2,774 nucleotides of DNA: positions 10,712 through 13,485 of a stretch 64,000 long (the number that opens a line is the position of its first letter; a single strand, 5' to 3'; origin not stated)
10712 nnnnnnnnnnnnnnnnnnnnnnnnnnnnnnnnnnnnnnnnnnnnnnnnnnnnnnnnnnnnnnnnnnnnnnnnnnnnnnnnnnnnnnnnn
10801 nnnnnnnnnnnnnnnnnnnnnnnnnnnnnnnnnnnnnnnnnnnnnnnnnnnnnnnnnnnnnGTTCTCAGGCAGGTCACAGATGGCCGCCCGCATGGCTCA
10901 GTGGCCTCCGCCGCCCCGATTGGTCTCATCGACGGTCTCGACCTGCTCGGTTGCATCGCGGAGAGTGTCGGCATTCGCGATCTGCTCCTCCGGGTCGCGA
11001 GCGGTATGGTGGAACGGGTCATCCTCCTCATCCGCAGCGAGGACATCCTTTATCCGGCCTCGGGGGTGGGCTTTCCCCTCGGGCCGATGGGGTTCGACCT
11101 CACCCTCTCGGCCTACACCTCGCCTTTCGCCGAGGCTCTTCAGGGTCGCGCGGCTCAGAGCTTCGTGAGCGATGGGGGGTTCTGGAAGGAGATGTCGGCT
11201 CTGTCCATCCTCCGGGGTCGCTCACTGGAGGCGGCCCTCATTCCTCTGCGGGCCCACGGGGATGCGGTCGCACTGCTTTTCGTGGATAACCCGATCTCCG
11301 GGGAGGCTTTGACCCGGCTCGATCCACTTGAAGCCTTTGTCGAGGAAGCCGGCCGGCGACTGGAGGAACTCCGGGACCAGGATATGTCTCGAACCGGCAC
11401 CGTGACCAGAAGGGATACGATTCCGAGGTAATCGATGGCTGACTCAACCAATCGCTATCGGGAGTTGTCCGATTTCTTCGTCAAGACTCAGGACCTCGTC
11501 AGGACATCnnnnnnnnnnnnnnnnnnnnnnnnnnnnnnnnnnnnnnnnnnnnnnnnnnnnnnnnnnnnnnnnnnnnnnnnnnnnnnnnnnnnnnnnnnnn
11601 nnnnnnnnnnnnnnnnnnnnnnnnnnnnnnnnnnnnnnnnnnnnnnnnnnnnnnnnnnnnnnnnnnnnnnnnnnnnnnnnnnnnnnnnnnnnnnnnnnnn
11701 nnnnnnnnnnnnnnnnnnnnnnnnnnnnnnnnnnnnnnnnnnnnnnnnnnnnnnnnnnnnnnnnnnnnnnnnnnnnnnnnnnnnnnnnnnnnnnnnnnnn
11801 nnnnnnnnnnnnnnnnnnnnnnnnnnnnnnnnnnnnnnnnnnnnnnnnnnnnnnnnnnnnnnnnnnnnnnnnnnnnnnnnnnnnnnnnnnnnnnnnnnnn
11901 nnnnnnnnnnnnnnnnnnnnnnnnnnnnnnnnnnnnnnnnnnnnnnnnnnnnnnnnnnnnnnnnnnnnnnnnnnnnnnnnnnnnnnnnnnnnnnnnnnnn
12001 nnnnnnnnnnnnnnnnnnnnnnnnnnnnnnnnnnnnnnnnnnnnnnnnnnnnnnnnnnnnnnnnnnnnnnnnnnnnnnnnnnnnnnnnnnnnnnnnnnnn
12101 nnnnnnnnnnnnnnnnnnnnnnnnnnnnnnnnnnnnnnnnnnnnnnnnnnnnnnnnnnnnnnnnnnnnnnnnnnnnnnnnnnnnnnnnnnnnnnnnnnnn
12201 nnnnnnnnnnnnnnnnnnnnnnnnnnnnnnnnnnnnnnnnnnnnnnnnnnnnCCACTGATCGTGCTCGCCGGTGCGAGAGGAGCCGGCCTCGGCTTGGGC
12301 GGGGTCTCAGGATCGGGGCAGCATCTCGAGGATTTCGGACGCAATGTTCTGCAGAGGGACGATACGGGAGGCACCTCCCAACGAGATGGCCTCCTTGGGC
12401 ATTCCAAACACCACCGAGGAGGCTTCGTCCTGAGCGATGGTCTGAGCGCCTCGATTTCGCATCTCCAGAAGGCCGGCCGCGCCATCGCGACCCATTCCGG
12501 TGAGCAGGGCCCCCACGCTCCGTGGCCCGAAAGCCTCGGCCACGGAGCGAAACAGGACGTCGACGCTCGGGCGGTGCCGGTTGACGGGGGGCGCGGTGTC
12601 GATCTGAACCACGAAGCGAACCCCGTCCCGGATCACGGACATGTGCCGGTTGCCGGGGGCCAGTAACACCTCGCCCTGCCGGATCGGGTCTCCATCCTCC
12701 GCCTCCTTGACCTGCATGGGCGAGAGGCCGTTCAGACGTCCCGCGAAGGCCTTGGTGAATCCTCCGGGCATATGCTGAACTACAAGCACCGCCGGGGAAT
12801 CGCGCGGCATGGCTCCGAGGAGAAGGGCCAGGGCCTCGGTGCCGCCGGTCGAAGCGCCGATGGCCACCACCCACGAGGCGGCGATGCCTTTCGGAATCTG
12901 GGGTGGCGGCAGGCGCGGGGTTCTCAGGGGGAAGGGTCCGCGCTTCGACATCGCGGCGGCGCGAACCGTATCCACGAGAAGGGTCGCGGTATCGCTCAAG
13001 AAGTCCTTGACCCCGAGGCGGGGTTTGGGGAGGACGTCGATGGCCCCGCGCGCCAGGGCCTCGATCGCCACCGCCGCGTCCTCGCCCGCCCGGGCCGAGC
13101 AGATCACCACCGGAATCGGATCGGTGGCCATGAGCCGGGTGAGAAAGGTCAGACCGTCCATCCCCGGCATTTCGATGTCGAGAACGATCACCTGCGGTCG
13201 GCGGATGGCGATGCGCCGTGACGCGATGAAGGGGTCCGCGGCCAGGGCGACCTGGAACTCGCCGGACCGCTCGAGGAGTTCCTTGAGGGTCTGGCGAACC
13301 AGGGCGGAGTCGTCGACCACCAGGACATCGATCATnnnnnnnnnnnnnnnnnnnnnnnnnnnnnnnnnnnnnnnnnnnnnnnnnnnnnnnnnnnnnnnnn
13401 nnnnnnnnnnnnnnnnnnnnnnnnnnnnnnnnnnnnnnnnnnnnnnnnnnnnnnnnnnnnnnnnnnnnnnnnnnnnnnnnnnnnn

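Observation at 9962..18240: Chemosensory operon with a full receptor-modification set but no receptor, and with GAF/coiled-coil proteins embedded and adjacent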

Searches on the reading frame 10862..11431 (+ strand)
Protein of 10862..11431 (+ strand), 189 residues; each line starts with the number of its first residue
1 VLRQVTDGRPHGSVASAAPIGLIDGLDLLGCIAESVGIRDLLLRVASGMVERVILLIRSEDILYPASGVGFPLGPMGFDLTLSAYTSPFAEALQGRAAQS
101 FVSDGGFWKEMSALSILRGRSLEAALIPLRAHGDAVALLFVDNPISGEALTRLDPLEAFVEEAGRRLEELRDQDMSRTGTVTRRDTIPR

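Call 62: search_protein_families(library=pfam, proteins=[window:10862-11431:+], max_evalue=5)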
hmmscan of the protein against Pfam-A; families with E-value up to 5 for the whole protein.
window:10862-11431:+ (189 aa): 0 families

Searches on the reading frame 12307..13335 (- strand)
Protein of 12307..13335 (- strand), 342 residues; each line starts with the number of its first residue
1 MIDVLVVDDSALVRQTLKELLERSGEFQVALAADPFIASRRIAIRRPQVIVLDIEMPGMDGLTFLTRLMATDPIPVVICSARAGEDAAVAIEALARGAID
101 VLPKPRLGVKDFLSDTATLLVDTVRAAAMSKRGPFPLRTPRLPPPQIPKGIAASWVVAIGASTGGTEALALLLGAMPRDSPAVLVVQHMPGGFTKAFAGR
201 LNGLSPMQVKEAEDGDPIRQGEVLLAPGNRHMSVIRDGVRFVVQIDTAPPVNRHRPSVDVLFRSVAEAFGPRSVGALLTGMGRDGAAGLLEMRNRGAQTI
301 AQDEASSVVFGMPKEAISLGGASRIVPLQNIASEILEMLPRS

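Call 5: search_protein_families(library=pfam, proteins=[window:12307-13335:-], max_evalue=0.01)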
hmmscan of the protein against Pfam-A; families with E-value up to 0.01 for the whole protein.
window:12307-13335:- (342 aa): 2 families
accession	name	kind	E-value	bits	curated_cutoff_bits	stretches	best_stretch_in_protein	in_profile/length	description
PF01339.22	CheB_methylest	-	1.1e-65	221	24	1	157-335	1-174/174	CheB methylesterase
PF00072.30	Response_reg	-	9.4e-22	77.7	30.2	1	4-105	1-100/111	Response regulator receiver domain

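Call 28: search_protein_families(library=ncbifam, proteins=[window:12307-13335:-], max_evalue=0.001)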
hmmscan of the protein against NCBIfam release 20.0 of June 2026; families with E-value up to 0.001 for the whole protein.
window:12307-13335:- (342 aa): 75 families (the best 25 are shown)
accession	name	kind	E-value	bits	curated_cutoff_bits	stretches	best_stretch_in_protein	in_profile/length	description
NF001965.0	PRK00742.1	subfamily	6.2e-116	387.5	293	1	2-339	4-353/357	chemotaxis-specific protein-glutamate methyltransferase CheB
NF009206.0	PRK12555.1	subfamily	3.5e-114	381.3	342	1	2-339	1-336/340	chemotaxis-specific protein-glutamate methyltransferase CheB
TIGR01818.1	ntrC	equivalog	7.5e-15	54.7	558.6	1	4-105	1-100/463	nitrogen regulation protein NR(I)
NF041733.1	resp_reg_CseB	equivalog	1.2e-14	54.3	350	1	3-105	2-101/228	two-component system response regulator CseB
NF051870.1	NAssimRespRegNtrX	equivalog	5.6e-14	51.9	600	1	1-105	1-105/452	nitrogen assimilation response regulator NtrX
NF006900.1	PRK09390.1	equivalog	1.7e-13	50.6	255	1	4-105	7-106/203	response regulator FixJ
NF008176.1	PRK10923.1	equivalog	7.5e-13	47.9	620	1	4-105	6-105/469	nitrogen regulation protein NR(I)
NF047793.1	ResRegPgtA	equivalog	7.9e-13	48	650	1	3-106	7-108/414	two-component system response regulator PgtA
NF008677.0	PRK11697.1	equivalog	2.9e-12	46.5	246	1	1-105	1-102/238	two-component system response regulator BtsR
NF045944.1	ResRegRpaBCyano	equivalog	4.9e-12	45.7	330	1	5-105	1-98/229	response regulator transcription factor RpaB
NF007969.0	PRK10693.1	equivalog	5.3e-12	45.4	329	1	4-106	10-110/337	two-component system response regulator RssB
NF007005.1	PRK09468.1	equivalog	7.4e-12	45.2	331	1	4-105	6-105/237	osmolarity response regulator transcription factor OmpR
NF008469.0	PRK11361.1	equivalog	1.7e-11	43.5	714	1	3-105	6-106/461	acetoacetate metabolism transcriptional regulator AtoC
NF007820.0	PRK10529.1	equivalog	2.4e-11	43.5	325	1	2-114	2-110/225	two-component system response regulator KdpE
NF045505.1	RR_RssB_Pseudo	equivalog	6.8e-11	41.8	700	1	3-105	7-107/394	two-component system response regulator RssB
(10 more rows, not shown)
